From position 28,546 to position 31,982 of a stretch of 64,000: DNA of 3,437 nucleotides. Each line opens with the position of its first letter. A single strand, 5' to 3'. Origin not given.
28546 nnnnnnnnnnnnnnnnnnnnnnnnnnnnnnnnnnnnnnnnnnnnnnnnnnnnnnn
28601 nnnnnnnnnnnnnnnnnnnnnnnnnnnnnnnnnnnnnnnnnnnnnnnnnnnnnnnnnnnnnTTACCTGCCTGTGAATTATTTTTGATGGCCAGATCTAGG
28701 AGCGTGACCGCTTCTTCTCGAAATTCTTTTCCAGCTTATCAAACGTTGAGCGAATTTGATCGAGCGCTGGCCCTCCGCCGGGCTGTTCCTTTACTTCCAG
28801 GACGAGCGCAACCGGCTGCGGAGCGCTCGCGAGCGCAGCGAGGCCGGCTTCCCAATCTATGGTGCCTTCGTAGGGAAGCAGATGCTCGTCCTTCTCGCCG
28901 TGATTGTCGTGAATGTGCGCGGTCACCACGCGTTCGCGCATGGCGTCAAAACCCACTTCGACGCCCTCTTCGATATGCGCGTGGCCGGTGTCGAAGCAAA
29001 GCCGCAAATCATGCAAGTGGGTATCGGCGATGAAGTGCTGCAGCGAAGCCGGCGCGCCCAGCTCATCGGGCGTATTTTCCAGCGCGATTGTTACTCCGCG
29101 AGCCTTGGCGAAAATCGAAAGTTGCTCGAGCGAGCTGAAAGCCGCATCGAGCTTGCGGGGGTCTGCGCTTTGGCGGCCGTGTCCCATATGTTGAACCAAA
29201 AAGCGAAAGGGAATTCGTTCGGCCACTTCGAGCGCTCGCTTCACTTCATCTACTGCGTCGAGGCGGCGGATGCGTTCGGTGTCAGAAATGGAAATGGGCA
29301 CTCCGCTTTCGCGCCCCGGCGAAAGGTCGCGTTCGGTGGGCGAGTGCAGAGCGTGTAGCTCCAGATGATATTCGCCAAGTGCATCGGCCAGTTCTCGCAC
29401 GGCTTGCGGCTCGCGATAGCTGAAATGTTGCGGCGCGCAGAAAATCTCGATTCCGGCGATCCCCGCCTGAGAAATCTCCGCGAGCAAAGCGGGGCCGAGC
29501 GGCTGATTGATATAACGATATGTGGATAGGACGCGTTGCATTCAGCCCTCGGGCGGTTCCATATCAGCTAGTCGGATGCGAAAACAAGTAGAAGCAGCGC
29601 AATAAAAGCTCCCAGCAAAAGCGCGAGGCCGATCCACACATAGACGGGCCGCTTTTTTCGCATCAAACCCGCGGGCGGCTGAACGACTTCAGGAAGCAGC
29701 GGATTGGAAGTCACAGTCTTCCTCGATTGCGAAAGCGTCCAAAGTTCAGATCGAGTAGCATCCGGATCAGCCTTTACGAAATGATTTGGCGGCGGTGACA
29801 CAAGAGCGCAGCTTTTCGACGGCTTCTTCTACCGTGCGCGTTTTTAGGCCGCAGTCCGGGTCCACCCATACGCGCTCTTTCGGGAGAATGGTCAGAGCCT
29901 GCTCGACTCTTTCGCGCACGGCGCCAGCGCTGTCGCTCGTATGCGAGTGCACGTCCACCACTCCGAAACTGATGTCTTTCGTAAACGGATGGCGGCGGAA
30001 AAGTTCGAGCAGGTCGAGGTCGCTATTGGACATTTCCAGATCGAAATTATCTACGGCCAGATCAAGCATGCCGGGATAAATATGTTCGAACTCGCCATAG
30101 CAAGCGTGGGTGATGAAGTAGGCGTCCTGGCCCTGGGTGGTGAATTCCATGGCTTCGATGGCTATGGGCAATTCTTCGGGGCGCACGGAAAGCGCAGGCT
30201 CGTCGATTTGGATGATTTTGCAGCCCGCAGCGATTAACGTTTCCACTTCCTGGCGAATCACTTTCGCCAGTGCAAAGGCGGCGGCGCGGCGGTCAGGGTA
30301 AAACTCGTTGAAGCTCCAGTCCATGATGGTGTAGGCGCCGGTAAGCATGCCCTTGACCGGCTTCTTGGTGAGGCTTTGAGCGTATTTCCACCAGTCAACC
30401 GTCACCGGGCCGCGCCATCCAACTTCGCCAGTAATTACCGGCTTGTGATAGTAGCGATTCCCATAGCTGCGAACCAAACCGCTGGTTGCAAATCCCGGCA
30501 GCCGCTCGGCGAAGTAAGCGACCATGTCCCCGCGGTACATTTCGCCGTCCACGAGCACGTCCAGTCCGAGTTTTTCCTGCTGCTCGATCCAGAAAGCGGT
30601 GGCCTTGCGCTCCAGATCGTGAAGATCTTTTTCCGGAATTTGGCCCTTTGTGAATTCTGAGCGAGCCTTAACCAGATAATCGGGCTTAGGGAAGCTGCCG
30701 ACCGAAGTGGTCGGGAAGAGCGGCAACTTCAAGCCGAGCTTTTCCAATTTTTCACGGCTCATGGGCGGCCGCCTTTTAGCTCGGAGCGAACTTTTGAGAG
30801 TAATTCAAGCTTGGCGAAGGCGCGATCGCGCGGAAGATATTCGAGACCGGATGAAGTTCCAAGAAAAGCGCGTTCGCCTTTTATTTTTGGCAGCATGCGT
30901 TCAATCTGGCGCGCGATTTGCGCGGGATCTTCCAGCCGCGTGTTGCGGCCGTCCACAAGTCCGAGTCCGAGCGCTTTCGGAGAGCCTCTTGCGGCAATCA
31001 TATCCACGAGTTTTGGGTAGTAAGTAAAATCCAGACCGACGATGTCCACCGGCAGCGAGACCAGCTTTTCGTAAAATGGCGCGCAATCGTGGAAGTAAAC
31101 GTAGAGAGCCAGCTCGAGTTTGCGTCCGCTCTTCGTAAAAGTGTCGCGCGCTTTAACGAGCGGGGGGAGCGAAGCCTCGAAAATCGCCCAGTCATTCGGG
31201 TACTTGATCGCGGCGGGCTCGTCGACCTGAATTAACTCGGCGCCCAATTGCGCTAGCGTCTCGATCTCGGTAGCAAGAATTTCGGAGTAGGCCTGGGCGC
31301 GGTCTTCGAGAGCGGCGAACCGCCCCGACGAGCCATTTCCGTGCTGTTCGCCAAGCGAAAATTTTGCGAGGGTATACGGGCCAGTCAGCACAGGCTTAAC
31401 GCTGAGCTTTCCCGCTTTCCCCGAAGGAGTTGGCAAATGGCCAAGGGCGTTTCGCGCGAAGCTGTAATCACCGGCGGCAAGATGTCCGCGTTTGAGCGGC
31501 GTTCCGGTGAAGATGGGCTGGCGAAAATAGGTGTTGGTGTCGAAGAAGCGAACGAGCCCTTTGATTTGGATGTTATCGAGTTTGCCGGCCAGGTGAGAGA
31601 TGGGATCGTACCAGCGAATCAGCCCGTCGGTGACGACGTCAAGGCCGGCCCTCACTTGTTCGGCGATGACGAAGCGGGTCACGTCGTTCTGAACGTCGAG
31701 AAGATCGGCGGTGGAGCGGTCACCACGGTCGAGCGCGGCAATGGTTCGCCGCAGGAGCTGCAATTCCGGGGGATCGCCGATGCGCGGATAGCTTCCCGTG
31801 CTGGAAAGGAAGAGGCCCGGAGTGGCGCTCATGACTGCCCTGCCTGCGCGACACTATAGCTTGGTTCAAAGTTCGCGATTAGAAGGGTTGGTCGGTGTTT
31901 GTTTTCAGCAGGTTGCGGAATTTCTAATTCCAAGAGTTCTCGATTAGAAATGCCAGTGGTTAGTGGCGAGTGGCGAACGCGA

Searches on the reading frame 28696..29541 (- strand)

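Call 19: search_protein_families(library=pfam, proteins=[window:28696-29541:-], max_evalue=0.00001)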
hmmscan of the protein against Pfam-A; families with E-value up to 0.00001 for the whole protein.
window:28696-29541:- (281 aa): 1 family
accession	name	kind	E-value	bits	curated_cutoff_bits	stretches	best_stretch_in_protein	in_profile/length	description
PF01261.30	AP_endonuc_2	-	4e-29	102.5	31.1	1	21-265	2-241/249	Xylose isomerase-like TIM barrel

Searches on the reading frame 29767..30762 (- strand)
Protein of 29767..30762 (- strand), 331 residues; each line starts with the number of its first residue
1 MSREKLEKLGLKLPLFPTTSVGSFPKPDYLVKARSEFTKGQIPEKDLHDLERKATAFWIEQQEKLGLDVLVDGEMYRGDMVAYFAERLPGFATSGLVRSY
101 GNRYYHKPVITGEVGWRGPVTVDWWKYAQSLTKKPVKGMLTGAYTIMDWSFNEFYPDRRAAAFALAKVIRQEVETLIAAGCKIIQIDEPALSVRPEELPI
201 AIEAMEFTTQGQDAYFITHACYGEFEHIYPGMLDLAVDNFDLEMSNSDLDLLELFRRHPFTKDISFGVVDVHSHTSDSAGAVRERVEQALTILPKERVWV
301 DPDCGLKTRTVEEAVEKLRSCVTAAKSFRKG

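Call 19: search_protein_families(library=pfam, proteins=[window:29767-30762:-], max_evalue=0.00001)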
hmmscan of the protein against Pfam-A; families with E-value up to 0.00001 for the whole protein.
window:29767-30762:- (331 aa): 2 families
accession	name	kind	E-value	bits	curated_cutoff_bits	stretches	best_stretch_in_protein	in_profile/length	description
PF01717.24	Meth_synt_2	-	2.1e-87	293.9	21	1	16-326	1-323/324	Cobalamin-independent synthase, Catalytic domain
PF08267.18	Meth_synt_1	-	3.6e-08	33.8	27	1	134-270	148-289/313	Cobalamin-independent synthase, N-terminal domain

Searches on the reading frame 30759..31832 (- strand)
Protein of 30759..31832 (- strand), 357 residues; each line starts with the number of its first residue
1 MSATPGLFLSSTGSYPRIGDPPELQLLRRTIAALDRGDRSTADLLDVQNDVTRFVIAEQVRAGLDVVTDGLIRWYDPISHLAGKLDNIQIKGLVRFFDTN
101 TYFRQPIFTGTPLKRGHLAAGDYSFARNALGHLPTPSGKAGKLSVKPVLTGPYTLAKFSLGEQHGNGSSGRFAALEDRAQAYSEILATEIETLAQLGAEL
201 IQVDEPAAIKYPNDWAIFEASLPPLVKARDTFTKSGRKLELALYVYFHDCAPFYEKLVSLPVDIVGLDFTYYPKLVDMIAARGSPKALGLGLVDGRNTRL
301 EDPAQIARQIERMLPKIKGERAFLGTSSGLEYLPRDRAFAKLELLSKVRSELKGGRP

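Call 19: search_protein_families(library=pfam, proteins=[window:30759-31832:-], max_evalue=0.00001)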
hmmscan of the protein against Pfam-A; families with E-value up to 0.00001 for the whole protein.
window:30759-31832:- (357 aa): 2 families
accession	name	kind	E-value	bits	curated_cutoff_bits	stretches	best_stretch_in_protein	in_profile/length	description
PF08267.18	Meth_synt_1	-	3.4e-24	86.4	27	1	139-313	144-308/313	Cobalamin-independent synthase, N-terminal domain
PF01717.24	Meth_synt_2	-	2.6e-17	63.5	21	1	18-347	6-320/324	Cobalamin-independent synthase, Catalytic domain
